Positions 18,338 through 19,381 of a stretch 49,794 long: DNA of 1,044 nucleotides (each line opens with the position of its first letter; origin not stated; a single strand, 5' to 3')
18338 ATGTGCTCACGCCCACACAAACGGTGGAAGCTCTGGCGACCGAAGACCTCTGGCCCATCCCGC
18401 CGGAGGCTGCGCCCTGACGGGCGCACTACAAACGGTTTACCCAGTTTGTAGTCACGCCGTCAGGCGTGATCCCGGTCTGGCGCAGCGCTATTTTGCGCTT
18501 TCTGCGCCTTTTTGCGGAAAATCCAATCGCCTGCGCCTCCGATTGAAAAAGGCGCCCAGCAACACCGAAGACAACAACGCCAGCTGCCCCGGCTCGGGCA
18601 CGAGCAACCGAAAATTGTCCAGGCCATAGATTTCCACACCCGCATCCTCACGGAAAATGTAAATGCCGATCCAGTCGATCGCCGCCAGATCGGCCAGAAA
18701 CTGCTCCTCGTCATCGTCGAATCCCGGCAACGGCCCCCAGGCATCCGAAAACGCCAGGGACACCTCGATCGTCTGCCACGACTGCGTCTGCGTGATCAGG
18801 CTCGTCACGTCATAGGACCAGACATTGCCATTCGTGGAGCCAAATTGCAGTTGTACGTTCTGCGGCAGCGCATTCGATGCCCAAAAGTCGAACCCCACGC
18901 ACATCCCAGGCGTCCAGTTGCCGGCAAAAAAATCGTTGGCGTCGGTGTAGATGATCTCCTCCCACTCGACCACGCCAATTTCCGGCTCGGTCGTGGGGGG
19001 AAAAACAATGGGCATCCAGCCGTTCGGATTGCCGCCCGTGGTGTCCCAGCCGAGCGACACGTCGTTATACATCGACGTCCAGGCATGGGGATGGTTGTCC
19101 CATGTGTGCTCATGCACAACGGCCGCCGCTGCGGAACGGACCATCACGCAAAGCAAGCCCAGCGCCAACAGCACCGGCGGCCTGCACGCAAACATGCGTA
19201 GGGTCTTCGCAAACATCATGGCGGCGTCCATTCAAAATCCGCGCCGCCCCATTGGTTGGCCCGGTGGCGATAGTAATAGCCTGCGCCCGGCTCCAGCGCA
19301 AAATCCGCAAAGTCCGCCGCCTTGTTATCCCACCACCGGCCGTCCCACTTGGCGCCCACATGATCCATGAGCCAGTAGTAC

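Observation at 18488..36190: Tightly packed seven-ORF (six-gene if the frame change is an error) surface-protein operon ending in a single PEP-CTERM protein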

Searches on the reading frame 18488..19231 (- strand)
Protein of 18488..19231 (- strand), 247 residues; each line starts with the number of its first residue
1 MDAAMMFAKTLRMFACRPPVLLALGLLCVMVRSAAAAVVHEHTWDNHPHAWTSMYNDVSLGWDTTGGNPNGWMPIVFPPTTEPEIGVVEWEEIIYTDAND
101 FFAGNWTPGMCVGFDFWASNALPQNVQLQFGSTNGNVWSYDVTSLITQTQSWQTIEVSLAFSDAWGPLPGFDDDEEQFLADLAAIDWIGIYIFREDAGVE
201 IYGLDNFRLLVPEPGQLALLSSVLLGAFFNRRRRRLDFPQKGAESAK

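Call 11: search_protein_families(library=pfam, proteins=[window:18488-19231:-], max_evalue=0.01)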
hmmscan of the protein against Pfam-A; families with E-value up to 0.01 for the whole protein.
window:18488-19231:- (247 aa): 1 family
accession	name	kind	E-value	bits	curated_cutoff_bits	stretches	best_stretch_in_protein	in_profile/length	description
PF07589.16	PEP-CTERM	-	9.5e-05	22.8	20.7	1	211-233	2-24/24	PEP-CTERM motif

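Call 12: search_protein_families(library=ncbifam, proteins=[window:18488-19231:-], max_evalue=0.01)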
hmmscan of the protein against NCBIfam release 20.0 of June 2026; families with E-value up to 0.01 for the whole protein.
window:18488-19231:- (247 aa): 4 families
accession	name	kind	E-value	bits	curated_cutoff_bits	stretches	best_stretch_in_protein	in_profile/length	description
TIGR02595.1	PEP_CTERM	domain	1.8e-05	25.3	16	1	211-235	1-24/24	PEP-CTERM sorting domain-containing protein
NF038125.1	PEP_CTERM_THxN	subfamily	8e-05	22.3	85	1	209-234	222-246/246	THxN family PEP-CTERM protein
NF033554.9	floc_PepA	equivalog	0.002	18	80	1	210-235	236-261/261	flocculation-associated PEP-CTERM protein PepA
NF041538.1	PEP_EDSA_1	subfamily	0.0029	17.3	100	1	210-234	283-307/307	EDSAP-1 family PEP-CTERM protein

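Call 47: find_homologous_proteins(query=window:18488-19231:-)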
Query window:18488-19231:- (247 aa): 28 proteins with E <= 0.001 among 1121 candidates.
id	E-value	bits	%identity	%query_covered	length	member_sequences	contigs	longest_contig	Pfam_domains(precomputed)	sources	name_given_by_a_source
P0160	7.0e-169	578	100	100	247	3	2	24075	-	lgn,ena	-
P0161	5.7e-83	296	61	81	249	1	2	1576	-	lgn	-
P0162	1.7e-81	291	62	87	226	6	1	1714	-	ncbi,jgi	jgi:hypothetical protein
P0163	1.9e-81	291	58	91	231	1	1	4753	-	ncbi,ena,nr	ncbi:MAG: hypothetical protein O3A51_11460 [Verrucomicrobia bacterium]|nr:hypothetical protein [Verr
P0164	9.3e-81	289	59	87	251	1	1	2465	-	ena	-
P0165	4.3e-80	287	56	86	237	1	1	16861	-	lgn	-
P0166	3.0e-79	284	58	79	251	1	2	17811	-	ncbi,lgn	-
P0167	5.2e-75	270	54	85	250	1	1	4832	-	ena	-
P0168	1.9e-74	268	55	90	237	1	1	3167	-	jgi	-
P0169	2.2e-74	268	71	66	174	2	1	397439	-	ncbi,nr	ncbi:MAG: hypothetical protein K8T26_04025 [Lentisphaerae bacterium]|nr:hypothetical protein [Lentis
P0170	1.7e-73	265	54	89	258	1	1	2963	-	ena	-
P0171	6.6e-72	260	52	85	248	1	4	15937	-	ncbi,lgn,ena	-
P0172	2.1e-70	255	58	79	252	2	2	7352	-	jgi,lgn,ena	jgi:hypothetical protein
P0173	8.3e-65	237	50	87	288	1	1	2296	-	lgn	-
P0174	8.8e-65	237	50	89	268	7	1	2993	-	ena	-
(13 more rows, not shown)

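Call 57: predict_structure(alignment_id=A3)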
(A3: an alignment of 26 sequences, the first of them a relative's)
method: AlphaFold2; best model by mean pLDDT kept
length: 247 residues; sequences in the alignment: 26
mean_pLDDT: 86.5   pTM: 0.75
mean pLDDT of the five models: 86.5, 86.0, 85.2, 84.6, 84.3
residues with pLDDT >= 90: 151; 70-90: 52; 50-70: 42; < 50: 2
segments of 3 or more residues with pLDDT < 50: none
pLDDT, mean of each block of 10 residues (from residue 1): 62 62 73 73 92 97 86 96 85 97 93 97 97 94 96 96 79 86 96 97 97 74 89 80 61
secondary structure, 60 per line:
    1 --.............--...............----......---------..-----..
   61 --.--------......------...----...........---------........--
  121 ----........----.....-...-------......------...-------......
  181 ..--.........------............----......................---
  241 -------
elements in order: H3-15 H18-32 E37-42 E72-77 E91-97 H98-101 E111-118 E125-132 E137-141 E153-158 E165-167 H175-182 E185-193 E200-211 H216-237

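Call 64: fold_search(model_id=the predicted structure, library=pdb)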
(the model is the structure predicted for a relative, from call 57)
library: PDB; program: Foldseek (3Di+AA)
matches with E <= 10: 1581; with E <= 0.001: 110
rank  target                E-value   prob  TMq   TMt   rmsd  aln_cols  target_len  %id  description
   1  2lro_MODEL_1_A        1.9e-08  1.00  0.48  0.66   4.9       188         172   18  Solution structure, dynamics and binding studies of CtCBM11 (released 2013-02-06)
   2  6r31_A                2.8e-08  1.00  0.47  0.64   5.0       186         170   18  Family 11 Carbohydrate-Binding Module from Clostridium thermocellum in complex with beta-1,3-1,4-mixed-linked tetrasac (released 2020-02-05)
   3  1v0a                  3.3e-08  1.00  0.46  0.63   5.2       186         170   18  Family 11 Carbohydrate-Binding Module of cellulosomal cellulase Lic26A-Cel5E of Clostridium thermocellum (released 2005-01-12)
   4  6r3m_A                3.9e-08  1.00  0.45  0.60   5.3       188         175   20  Family 11 Carbohydrate-Binding Module from Clostridium thermocellum in complex with beta-1,3-1,4-mixed-linked tetrasac (released 2020-02-05)
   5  4bq3_B                2.8e-07  1.00  0.47  0.17   5.1       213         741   11  Structural analysis of an exo-beta-agarase (released 2013-08-14)
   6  4bq5_A                3.4e-07  1.00  0.48  0.18   5.5       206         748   13  Structural analysis of an exo-beta-agarase (released 2013-08-14)
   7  4bq5_B                3.5e-07  1.00  0.47  0.17   5.2       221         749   12  Structural analysis of an exo-beta-agarase (released 2013-08-14)
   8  4bq3_C                3.7e-07  1.00  0.49  0.18   7.1       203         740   13  Structural analysis of an exo-beta-agarase (released 2013-08-14)
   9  4bq3_A                4.0e-07  1.00  0.47  0.18   7.2       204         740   12  Structural analysis of an exo-beta-agarase (released 2013-08-14)
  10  4bq3_D                4.2e-07  1.00  0.47  0.17   4.4       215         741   12  Structural analysis of an exo-beta-agarase (released 2013-08-14)
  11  4bq2_B                4.4e-07  1.00  0.47  0.18   5.1       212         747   12  Structural analysis of an exo-beta-agarase (released 2013-08-14)
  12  4bq4_A                5.8e-07  1.00  0.46  0.17   4.7       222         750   11  Structural analysis of an exo-beta-agarase (released 2013-08-14)
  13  4bq2_A                7.3e-07  1.00  0.46  0.17   7.1       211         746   12  Structural analysis of an exo-beta-agarase (released 2013-08-14)
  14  4bq2_C                9.6e-07  1.00  0.46  0.17   5.4       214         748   14  Structural analysis of an exo-beta-agarase (released 2013-08-14)
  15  4bq2_D                1.3e-06  1.00  0.46  0.17   5.1       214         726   13  Structural analysis of an exo-beta-agarase (released 2013-08-14)
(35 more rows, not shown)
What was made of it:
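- On CBM11-like carbohydrate-binding modules (g6 and g4 jelly roll): CBM30, CBM22 and CBM4 are also matched (call 64).
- Checked: A jelly-roll fold was shown for g6, and by homology for g4 (calls 57, 64).
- The AF2 model (pLDDT 86.5) matches CBM11, CBM30 and CBM22 (E 2e-8, TM 0.66; calls 57, 64). CBM-type fold of g6 and g4 (call 64).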

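Call 73: search_solved_structures(query=A3, max_evalue=1)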
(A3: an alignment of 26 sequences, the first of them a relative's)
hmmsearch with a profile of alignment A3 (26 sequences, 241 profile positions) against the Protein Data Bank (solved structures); distinct sequences matched with E-value up to 1: 1.
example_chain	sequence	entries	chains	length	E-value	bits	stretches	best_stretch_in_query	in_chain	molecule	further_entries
2p84_A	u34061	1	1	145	0.41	12.7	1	30-109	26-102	ORF041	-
